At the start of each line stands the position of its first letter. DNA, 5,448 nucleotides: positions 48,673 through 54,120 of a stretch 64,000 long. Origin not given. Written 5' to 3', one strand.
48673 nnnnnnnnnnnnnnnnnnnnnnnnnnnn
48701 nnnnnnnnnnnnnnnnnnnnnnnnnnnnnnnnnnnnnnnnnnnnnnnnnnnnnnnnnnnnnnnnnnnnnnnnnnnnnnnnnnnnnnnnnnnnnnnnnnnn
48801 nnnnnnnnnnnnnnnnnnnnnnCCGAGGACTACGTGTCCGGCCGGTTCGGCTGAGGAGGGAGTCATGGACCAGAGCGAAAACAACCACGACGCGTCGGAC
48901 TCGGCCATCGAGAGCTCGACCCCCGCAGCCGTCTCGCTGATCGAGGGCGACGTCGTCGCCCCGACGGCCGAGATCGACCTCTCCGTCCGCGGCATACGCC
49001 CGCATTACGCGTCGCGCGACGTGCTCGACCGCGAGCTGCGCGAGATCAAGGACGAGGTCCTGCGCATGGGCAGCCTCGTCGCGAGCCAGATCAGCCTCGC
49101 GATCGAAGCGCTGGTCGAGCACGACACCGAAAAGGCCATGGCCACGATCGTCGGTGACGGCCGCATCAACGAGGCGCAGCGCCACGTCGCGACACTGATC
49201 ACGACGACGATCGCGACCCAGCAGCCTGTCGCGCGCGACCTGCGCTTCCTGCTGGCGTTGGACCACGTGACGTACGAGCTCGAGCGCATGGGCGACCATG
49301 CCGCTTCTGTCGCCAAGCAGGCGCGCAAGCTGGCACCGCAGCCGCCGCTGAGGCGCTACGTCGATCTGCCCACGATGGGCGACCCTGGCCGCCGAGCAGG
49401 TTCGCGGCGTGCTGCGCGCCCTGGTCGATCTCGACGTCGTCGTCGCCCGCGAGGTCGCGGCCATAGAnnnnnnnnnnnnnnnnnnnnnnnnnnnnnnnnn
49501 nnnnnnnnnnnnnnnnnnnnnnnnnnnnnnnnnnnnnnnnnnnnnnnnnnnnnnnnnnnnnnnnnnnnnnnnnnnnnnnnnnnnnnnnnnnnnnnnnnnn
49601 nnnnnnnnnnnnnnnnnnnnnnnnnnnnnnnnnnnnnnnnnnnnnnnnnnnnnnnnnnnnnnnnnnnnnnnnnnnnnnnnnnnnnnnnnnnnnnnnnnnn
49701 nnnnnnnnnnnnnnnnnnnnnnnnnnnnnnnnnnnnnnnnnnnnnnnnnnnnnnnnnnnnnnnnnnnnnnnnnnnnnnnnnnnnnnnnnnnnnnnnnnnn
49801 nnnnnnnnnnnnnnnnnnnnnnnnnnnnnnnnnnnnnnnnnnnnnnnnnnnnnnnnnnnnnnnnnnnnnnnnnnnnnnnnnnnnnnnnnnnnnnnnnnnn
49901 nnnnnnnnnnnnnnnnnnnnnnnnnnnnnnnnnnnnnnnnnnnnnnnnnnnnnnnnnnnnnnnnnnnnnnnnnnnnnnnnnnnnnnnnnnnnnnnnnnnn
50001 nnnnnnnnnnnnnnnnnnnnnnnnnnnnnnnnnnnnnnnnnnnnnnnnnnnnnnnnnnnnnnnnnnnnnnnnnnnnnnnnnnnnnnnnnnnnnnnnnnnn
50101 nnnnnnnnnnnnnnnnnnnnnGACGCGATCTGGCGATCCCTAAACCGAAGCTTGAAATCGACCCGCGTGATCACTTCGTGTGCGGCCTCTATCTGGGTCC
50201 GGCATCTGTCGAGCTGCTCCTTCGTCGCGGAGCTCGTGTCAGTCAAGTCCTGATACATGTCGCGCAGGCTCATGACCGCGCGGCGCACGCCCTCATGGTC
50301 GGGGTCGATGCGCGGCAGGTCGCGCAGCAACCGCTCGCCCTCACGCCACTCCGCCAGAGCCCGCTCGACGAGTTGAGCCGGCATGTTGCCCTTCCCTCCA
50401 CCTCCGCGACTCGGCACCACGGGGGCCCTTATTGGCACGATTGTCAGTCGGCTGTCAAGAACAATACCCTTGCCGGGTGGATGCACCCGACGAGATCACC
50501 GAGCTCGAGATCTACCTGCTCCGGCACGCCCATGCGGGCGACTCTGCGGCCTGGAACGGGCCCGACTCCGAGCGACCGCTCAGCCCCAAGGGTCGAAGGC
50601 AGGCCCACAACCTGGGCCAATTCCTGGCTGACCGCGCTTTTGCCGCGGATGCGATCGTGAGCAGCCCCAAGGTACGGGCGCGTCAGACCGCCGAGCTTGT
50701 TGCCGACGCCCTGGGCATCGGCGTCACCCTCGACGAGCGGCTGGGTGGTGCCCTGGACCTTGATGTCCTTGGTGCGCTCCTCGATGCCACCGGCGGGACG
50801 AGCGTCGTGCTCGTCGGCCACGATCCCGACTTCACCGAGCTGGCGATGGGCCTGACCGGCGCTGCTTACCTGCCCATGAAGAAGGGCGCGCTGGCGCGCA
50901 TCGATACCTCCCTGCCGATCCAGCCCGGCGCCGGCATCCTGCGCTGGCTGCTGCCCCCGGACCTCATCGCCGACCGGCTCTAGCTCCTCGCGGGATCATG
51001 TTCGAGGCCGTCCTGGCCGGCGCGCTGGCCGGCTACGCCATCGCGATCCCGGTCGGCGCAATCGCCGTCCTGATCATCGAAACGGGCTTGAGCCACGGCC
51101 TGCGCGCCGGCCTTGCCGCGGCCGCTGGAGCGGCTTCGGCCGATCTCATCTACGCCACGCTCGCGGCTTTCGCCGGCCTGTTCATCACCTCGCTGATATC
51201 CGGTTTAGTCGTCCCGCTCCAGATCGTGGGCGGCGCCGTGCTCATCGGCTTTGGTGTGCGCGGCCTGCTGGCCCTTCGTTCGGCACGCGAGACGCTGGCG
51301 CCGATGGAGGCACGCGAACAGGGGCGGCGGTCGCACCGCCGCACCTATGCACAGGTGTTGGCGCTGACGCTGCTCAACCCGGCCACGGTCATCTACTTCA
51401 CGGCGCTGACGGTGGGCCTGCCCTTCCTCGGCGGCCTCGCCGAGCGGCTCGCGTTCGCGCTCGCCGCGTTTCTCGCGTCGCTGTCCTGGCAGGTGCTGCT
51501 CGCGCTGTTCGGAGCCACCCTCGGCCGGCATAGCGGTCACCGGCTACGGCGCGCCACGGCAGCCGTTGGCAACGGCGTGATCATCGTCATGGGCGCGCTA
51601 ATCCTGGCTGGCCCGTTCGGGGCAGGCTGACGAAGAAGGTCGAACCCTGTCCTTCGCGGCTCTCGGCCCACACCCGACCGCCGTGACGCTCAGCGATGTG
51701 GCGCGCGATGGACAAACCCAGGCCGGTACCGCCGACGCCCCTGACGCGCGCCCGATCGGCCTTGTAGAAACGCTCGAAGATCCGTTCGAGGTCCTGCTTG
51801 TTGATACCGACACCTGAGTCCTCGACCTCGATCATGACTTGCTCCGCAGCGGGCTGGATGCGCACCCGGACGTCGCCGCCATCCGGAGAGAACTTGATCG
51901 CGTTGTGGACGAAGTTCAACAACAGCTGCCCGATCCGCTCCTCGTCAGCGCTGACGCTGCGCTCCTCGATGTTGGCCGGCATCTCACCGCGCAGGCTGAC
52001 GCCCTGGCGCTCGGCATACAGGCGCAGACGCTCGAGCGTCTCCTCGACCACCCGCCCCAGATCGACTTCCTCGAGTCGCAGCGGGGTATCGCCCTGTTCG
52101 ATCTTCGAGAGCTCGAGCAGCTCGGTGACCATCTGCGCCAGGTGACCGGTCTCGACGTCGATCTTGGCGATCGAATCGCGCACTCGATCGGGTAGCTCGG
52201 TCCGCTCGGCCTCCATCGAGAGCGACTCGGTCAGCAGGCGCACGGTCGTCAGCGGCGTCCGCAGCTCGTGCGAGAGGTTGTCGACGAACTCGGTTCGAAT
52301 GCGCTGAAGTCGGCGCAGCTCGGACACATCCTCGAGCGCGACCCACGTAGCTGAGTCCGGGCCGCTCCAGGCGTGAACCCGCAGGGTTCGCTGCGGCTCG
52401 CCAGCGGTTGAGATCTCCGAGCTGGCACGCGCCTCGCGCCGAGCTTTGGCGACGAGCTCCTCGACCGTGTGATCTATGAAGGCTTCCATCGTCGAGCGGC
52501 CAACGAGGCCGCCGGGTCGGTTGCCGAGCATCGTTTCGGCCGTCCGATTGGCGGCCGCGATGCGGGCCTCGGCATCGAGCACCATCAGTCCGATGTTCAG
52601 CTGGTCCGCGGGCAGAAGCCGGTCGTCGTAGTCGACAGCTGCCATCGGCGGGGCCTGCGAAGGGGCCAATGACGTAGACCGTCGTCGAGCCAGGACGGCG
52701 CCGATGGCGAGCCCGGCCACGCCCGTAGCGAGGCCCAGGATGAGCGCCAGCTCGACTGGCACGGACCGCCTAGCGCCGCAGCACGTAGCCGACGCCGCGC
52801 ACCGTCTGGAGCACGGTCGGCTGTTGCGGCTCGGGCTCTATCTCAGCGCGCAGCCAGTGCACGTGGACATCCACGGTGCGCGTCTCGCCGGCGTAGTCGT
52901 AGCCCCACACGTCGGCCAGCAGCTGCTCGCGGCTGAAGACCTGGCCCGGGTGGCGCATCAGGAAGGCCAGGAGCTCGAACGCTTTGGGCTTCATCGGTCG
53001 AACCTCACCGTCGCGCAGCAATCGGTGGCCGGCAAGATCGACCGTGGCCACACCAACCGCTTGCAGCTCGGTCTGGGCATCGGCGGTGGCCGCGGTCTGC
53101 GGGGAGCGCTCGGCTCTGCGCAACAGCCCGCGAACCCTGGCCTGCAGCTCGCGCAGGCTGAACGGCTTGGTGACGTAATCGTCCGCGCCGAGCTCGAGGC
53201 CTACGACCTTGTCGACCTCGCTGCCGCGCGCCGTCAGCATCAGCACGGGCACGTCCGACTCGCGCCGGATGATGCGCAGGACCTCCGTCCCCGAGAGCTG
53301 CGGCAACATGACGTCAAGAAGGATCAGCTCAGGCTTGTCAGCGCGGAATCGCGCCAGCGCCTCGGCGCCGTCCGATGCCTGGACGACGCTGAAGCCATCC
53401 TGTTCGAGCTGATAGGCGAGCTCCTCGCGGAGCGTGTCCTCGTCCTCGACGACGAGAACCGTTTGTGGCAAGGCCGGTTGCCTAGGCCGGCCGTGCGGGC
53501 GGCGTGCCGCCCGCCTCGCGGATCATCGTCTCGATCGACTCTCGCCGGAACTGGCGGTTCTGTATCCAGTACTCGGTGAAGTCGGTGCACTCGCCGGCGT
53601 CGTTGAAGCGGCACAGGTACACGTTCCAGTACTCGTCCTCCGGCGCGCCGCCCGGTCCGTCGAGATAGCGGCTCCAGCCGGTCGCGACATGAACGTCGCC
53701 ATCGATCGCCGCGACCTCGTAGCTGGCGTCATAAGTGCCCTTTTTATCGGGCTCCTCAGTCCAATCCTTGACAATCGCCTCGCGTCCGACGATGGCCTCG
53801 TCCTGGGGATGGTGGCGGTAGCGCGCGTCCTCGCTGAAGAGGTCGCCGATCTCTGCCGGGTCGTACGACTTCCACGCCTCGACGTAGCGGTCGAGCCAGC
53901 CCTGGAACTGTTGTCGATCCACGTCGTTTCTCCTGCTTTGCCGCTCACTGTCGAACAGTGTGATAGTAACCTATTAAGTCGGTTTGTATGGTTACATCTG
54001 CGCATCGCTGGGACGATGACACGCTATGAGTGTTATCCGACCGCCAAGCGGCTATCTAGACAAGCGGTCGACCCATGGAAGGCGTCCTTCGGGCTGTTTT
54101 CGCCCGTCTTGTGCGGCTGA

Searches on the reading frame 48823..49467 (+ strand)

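Call 56: search_protein_families(library=pfam, proteins=[window:48823-49467:+], max_evalue=0.0001)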
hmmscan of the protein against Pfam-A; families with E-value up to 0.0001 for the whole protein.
window:48823-49467:+ (215 aa): 1 family
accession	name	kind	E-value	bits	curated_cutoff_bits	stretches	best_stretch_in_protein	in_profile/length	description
PF01895.24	PhoU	-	4.8e-20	72.2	23.5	1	79-166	1-88/89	PhoU domain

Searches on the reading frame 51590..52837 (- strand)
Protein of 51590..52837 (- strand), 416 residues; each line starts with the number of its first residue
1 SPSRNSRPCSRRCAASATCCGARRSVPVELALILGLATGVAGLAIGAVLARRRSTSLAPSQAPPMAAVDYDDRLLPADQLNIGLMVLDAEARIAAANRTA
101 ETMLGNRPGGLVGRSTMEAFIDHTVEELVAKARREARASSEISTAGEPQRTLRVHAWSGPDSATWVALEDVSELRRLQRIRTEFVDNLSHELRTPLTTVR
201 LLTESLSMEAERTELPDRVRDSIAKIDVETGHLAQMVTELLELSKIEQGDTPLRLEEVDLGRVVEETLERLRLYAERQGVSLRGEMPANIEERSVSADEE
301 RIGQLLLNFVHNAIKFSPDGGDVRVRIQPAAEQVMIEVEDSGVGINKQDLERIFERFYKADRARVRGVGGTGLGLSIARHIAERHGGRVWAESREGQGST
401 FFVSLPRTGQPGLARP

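Call 56: search_protein_families(library=pfam, proteins=[window:51590-52837:-], max_evalue=0.0001)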
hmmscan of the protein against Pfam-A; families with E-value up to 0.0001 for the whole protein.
window:51590-52837:- (416 aa): 3 families
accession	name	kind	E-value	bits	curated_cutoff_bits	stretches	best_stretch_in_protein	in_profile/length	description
PF02518.31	HATPase_c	-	9.8e-35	119.8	26.4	1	298-408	2-110/111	Histidine kinase-, DNA gyrase B-, and HSP90-like ATPase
PF00512.31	HisKA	-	6e-17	61.9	26.9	1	181-249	2-66/66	His Kinase A (phospho-acceptor) domain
PF00989.32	PAS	-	4e-05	24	22.6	0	79-139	9-72/113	PAS fold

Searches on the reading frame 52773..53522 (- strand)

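Call 56: search_protein_families(library=pfam, proteins=[window:52773-53522:-], max_evalue=0.0001)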
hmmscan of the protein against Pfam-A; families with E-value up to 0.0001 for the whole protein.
window:52773-53522:- (250 aa): 2 families
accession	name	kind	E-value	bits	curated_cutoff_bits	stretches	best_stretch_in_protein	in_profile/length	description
PF00072.30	Response_reg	-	1.9e-30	105.7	30.2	1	22-131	1-111/111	Response regulator receiver domain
PF00486.34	Trans_reg_C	-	2.2e-28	98.6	26.2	1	176-248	5-77/77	Transcriptional regulatory protein, C terminal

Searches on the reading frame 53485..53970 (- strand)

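Call 56: search_protein_families(library=pfam, proteins=[window:53485-53970:-], max_evalue=0.0001)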
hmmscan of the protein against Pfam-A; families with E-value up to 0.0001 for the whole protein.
window:53485-53970:- (162 aa): 4 families
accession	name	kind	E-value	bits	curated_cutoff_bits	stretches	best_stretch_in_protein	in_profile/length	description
PF12680.13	SnoaL_2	-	3.5e-10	40.8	27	1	27-124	2-96/102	SnoaL-like domain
PF13577.12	SnoaL_4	-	7.4e-06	26.4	24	1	19-111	6-98/126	SnoaL-like domain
PF14534.12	DUF4440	-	1.4e-05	25.9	25.2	1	28-102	7-79/107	Domain of unknown function (DUF4440)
PF02136.26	NTF2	-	8.6e-05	23.4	21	0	26-77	6-56/116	Nuclear transport factor 2 (NTF2) domain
